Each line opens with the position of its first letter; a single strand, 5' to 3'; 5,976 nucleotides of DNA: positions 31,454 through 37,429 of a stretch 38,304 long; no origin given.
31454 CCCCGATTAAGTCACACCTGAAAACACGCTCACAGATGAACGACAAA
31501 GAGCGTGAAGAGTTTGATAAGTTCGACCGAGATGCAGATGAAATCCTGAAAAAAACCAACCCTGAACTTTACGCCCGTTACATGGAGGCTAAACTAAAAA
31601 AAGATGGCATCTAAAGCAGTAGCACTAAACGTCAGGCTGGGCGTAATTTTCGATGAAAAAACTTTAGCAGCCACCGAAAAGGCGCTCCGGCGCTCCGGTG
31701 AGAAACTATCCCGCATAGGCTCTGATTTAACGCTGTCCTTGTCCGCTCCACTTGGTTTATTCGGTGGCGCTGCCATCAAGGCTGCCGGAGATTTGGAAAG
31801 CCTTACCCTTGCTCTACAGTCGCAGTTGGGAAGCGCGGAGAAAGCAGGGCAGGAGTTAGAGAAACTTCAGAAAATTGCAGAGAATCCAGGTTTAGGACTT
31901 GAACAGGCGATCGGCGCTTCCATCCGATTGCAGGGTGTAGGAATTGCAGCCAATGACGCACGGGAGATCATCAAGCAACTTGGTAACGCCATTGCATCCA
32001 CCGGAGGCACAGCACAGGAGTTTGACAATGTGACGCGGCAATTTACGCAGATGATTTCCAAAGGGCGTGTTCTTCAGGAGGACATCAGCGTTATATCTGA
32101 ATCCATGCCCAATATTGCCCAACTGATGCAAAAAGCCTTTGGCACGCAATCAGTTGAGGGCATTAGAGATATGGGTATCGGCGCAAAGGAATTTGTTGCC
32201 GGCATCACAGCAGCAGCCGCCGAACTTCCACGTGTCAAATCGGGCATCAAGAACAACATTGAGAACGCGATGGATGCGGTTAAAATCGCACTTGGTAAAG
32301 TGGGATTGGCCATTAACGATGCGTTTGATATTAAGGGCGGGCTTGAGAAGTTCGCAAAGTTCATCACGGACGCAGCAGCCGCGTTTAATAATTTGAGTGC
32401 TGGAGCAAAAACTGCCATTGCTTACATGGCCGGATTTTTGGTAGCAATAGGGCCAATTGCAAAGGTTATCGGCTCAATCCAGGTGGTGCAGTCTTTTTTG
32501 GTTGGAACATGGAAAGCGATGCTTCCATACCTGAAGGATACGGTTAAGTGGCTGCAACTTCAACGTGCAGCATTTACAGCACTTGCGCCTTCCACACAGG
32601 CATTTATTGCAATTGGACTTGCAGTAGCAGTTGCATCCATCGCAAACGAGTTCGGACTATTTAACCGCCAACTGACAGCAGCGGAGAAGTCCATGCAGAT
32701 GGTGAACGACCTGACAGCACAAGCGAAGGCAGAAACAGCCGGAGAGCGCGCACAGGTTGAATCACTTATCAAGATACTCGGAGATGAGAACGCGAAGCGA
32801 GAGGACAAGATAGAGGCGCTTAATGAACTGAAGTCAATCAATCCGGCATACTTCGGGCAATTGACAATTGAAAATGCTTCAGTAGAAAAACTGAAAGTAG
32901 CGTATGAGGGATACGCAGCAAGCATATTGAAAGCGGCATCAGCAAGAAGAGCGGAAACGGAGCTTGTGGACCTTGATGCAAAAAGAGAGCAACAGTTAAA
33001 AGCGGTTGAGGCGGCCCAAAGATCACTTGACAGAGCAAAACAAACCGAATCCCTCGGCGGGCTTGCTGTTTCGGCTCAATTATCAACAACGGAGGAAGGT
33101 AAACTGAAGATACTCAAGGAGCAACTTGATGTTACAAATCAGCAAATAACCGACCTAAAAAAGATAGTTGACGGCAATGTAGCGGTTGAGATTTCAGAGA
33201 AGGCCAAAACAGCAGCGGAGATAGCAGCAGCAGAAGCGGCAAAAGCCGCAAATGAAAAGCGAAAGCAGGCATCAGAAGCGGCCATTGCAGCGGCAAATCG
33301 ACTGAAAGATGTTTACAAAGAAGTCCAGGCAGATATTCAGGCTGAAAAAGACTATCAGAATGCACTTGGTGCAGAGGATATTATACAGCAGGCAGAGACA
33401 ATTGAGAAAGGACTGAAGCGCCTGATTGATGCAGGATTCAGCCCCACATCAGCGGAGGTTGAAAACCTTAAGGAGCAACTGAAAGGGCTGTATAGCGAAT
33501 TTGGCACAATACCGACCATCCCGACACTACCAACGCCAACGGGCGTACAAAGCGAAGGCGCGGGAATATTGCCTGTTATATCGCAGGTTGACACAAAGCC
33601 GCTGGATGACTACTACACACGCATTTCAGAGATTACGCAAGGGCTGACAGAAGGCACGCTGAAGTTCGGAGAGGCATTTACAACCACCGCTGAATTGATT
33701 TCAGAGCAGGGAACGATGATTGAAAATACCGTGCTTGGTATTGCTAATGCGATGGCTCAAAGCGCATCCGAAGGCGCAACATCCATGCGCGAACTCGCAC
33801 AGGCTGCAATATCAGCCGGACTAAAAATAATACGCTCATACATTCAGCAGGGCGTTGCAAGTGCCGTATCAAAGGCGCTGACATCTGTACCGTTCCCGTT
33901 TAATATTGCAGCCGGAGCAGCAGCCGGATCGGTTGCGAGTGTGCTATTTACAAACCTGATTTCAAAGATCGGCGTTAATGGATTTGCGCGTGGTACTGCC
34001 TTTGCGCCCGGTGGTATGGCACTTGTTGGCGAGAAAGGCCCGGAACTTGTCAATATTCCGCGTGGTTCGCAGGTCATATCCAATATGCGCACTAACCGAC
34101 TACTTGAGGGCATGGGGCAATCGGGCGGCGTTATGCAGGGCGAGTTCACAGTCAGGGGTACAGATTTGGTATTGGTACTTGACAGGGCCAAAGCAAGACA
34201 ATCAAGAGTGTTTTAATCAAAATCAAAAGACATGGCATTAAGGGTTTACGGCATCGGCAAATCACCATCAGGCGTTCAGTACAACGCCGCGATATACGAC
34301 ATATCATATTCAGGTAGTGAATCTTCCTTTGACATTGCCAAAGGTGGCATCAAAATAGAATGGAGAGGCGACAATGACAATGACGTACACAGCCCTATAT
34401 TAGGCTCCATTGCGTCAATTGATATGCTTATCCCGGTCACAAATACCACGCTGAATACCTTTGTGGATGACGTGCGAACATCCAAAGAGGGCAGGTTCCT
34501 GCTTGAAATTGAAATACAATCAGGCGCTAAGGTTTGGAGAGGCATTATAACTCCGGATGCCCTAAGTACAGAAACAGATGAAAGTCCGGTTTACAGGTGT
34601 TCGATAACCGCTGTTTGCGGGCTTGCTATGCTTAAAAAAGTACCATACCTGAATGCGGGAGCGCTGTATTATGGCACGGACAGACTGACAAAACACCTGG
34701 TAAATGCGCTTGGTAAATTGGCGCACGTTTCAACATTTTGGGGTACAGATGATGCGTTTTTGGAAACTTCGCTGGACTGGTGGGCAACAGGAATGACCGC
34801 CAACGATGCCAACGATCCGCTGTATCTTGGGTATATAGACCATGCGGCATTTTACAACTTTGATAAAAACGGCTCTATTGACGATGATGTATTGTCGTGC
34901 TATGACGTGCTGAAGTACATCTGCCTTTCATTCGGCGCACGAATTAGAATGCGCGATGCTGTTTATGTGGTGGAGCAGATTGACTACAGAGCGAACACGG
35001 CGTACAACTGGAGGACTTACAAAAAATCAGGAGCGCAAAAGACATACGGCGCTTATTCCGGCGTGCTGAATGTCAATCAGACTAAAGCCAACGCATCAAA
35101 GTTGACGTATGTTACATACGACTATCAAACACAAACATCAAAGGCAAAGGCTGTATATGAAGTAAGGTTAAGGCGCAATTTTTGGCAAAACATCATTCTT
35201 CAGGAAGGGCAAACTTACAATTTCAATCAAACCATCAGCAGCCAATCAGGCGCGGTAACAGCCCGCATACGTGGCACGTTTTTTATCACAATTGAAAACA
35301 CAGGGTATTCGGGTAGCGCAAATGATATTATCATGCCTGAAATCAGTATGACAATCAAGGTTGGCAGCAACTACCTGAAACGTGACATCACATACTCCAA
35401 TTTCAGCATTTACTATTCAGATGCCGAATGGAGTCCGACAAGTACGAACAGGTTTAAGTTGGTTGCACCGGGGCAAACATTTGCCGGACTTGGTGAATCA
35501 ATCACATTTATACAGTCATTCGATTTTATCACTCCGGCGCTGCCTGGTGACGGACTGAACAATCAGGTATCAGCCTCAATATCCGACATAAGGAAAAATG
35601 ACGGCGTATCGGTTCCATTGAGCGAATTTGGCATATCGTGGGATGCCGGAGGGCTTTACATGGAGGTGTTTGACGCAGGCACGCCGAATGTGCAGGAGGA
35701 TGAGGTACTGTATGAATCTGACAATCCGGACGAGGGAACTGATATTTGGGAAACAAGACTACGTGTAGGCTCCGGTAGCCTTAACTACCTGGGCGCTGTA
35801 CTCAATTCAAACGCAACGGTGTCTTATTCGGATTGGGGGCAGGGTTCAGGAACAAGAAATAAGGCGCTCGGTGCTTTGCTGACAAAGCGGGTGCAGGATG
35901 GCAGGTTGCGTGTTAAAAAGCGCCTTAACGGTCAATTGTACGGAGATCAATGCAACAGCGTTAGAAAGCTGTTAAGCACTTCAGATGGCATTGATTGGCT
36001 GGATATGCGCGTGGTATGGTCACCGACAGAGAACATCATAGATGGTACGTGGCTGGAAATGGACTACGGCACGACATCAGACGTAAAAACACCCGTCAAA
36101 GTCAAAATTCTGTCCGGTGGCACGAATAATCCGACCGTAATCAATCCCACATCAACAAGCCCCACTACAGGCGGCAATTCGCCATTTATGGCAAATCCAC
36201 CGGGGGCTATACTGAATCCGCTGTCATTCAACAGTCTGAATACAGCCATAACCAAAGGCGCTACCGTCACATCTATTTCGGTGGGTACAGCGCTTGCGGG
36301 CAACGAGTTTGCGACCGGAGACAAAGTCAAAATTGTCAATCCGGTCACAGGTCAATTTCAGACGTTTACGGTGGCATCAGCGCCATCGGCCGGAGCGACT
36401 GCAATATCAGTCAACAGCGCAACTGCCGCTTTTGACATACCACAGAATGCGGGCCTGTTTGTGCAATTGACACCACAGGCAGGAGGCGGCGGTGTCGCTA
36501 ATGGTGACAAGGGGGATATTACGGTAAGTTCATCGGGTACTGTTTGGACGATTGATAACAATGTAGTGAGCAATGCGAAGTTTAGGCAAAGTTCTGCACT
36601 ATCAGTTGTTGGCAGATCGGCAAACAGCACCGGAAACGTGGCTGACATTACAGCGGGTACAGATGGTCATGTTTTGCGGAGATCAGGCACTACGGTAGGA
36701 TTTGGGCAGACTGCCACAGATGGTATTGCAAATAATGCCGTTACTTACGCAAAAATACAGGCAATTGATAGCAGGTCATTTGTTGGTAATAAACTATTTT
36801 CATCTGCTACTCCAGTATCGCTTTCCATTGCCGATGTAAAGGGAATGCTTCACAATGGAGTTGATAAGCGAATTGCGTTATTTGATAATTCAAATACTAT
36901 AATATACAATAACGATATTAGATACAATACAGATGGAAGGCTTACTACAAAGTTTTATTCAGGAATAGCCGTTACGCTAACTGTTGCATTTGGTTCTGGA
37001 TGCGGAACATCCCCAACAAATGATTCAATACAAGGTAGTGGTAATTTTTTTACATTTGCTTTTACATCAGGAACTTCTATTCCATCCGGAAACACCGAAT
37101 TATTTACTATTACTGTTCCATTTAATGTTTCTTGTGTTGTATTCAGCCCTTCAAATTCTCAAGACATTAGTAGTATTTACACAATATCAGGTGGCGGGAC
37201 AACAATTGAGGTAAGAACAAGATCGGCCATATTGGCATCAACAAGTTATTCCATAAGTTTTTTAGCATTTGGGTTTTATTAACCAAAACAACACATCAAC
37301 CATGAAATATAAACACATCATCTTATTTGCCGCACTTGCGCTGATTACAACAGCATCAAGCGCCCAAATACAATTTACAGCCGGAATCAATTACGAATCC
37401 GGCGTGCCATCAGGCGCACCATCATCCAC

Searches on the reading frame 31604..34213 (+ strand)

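Call 19: search_protein_families(library=phrogs, proteins=[window:31604-34213:+], max_evalue=0.001)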
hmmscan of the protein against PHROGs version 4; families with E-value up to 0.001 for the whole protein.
window:31604-34213:+ (870 aa): 14 families
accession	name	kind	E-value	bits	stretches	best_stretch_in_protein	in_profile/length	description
phrog_1686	-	tail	1.5e-12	47.2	1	56-190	127-260/1224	tail length tape measure protein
phrog_19914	-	tail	6.8e-11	42.1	1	750-839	811-887/946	tail length tape measure protein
phrog_2335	-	tail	3.2e-10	39.6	1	23-379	451-801/1536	tail length tape measure protein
phrog_973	-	tail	4.2e-09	35.8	1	30-181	94-255/1465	tail length tape measure protein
phrog_14295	-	unknown function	8.5e-09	34.7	1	325-480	337-487/1439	-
phrog_25337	-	tail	1.5e-08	33.8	1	321-583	597-852/1456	tail length tape measure protein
phrog_8892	-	tail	7.7e-08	32.4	1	773-866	627-719/752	tail length tape measure protein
phrog_1533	-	tail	1.1e-07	30.8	1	216-341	527-642/1688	tail length tape measure protein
phrog_7740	-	tail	8.4e-07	27.6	1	21-471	50-514/2151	tail length tape measure protein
phrog_4704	-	tail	5.2e-06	26.4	1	21-94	179-249/625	tail length tape measure protein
phrog_1107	-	tail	1.4e-05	24.3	1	59-280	202-427/1252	tail length tape measure protein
phrog_12798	-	tail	2.2e-05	23.9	1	22-391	23-390/1031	tail length tape measure protein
phrog_1272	-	tail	8.5e-05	21.4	1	19-152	218-352/1606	tail length tape measure protein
phrog_30701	-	unknown function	0.00017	22.4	1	767-826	84-144/188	-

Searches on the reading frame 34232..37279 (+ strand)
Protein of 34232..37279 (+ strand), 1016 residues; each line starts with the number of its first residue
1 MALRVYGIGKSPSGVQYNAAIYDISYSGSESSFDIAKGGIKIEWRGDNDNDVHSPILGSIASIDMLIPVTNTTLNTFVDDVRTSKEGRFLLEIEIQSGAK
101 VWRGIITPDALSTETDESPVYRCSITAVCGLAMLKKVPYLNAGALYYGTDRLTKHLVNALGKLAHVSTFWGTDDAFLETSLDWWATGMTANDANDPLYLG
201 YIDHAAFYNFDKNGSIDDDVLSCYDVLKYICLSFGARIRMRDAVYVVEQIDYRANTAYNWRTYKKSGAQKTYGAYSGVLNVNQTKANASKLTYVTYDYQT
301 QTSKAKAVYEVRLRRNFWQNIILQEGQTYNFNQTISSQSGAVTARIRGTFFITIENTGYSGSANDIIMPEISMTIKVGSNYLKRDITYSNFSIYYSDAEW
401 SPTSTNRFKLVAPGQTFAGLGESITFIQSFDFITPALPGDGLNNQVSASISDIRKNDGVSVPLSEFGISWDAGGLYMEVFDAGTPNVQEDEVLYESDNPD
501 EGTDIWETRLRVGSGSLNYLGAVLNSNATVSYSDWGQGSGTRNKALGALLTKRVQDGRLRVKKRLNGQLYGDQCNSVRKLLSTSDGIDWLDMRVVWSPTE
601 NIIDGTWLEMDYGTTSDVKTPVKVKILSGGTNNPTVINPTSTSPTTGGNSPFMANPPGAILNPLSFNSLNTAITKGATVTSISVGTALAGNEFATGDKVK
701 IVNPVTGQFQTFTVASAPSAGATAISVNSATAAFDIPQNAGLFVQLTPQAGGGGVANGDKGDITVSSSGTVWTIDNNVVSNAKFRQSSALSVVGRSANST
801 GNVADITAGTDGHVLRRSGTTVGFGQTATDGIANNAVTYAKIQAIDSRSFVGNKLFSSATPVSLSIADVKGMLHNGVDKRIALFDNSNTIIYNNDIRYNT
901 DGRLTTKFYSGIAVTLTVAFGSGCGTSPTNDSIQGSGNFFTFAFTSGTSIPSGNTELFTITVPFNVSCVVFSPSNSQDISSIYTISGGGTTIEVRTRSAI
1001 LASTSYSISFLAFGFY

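Call 19: search_protein_families(library=phrogs, proteins=[window:34232-37279:+], max_evalue=0.001)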
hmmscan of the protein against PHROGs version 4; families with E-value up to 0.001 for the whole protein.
window:34232-37279:+ (1016 aa): 0 families

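Call 35: search_protein_families(library=ncbifam, proteins=[window:34232-37279:+], max_evalue=0.1)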
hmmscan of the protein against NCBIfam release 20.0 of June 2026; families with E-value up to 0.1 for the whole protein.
window:34232-37279:+ (1016 aa): 1 family
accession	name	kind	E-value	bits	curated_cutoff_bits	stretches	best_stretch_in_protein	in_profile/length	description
NF052489.1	TAtMazFAgrob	equivalog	0.014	15.2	150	1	765-833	5-74/118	type II toxin-antitoxin system toxin MazF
